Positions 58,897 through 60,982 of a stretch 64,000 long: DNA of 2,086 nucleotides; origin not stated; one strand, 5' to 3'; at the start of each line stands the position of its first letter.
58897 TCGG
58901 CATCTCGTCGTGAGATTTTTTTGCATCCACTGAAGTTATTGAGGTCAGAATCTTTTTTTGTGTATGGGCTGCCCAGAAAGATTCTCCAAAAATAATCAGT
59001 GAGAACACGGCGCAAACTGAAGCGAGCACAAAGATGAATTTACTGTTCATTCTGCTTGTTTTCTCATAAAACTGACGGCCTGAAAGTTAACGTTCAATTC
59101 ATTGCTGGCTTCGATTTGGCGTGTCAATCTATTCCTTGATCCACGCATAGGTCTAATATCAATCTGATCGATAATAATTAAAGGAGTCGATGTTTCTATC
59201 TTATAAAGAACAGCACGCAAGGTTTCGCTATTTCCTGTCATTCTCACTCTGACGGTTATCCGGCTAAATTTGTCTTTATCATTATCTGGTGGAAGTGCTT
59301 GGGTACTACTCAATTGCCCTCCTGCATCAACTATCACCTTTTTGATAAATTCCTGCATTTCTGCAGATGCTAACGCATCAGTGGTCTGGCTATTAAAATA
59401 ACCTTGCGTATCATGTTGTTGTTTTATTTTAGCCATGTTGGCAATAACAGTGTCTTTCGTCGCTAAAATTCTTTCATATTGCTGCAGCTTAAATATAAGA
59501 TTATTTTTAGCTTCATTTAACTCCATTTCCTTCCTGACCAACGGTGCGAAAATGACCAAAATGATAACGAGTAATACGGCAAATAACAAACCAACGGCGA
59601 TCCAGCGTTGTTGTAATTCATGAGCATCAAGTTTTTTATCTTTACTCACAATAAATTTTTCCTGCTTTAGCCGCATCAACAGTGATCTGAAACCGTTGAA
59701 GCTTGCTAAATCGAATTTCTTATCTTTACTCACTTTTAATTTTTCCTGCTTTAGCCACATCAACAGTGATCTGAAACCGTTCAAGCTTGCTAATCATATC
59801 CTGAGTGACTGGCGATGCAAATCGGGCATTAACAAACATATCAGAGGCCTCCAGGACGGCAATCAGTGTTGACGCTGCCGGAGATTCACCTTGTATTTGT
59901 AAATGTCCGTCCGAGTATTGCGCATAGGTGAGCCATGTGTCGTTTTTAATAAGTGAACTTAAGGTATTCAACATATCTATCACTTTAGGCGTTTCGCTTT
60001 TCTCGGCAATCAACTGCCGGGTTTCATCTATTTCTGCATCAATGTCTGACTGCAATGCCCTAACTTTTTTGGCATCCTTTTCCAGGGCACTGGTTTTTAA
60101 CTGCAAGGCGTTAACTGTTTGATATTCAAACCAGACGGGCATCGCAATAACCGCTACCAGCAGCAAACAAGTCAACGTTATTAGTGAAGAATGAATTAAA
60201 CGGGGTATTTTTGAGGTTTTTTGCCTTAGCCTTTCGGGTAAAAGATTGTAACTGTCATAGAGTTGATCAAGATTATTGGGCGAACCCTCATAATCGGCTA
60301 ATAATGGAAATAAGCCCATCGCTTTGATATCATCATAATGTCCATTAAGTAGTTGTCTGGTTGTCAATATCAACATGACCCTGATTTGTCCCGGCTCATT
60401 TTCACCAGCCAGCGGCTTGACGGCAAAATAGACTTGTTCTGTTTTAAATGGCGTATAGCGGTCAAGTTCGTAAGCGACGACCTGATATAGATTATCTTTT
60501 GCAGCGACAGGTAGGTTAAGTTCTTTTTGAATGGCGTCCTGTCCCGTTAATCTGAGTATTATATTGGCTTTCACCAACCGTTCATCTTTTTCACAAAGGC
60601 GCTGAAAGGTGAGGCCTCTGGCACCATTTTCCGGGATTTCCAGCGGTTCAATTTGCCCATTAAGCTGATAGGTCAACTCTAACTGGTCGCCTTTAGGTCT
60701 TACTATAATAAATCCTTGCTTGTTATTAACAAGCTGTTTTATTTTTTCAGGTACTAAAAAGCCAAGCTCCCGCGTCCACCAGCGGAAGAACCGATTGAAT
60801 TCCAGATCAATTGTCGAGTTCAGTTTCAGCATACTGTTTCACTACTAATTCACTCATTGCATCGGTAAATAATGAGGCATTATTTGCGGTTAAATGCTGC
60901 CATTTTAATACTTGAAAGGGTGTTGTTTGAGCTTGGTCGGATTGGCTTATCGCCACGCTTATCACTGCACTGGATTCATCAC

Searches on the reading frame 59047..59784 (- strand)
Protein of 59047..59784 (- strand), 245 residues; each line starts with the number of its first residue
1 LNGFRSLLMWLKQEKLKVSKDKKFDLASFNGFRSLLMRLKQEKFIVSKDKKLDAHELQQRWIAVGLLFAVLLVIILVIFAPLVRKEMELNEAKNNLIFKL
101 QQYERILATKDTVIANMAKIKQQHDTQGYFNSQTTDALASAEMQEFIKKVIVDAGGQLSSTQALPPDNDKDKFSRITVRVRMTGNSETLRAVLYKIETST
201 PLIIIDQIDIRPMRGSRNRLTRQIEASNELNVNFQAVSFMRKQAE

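Call 9: search_protein_families(library=pfam, proteins=[window:59047-59784:-])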
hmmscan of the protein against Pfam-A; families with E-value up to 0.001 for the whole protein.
window:59047-59784:- (245 aa): 1 family
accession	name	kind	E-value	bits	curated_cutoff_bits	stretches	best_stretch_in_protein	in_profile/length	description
PF10741.14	T2SSM_b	-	1.8e-23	83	21.7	1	129-240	5-111/111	Type II secretion system (T2SS), protein M subtype b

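Call 11: find_encoding_contigs(protein=window:59047-59784:-, flank=10000, max_places=10)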
Protein window:59047-59784:- (245 aa): no gene with exactly this product is on record in the collection.

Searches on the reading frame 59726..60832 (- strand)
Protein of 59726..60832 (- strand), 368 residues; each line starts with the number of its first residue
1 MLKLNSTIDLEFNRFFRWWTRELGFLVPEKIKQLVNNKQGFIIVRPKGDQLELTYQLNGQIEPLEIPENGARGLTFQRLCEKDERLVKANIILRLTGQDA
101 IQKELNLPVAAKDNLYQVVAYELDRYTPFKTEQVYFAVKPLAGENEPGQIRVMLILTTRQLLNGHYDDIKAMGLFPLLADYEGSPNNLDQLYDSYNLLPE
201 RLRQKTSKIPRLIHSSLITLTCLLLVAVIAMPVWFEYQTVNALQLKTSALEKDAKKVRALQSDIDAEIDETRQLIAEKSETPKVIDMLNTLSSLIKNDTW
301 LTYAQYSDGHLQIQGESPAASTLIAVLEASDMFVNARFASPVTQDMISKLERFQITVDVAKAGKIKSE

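Call 9: search_protein_families(library=pfam, proteins=[window:59726-60832:-])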
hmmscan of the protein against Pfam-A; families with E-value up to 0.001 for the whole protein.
window:59726-60832:- (368 aa): 2 families
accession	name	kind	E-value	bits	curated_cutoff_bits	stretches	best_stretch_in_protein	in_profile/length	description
PF05137.18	PilN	-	6.7e-11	42.5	22.8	1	287-358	2-77/78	Fimbrial assembly protein (PilN)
PF11104.14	PilM_2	-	0.00032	20.2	27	1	87-182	61-158/340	Type IV pilus assembly protein PilM;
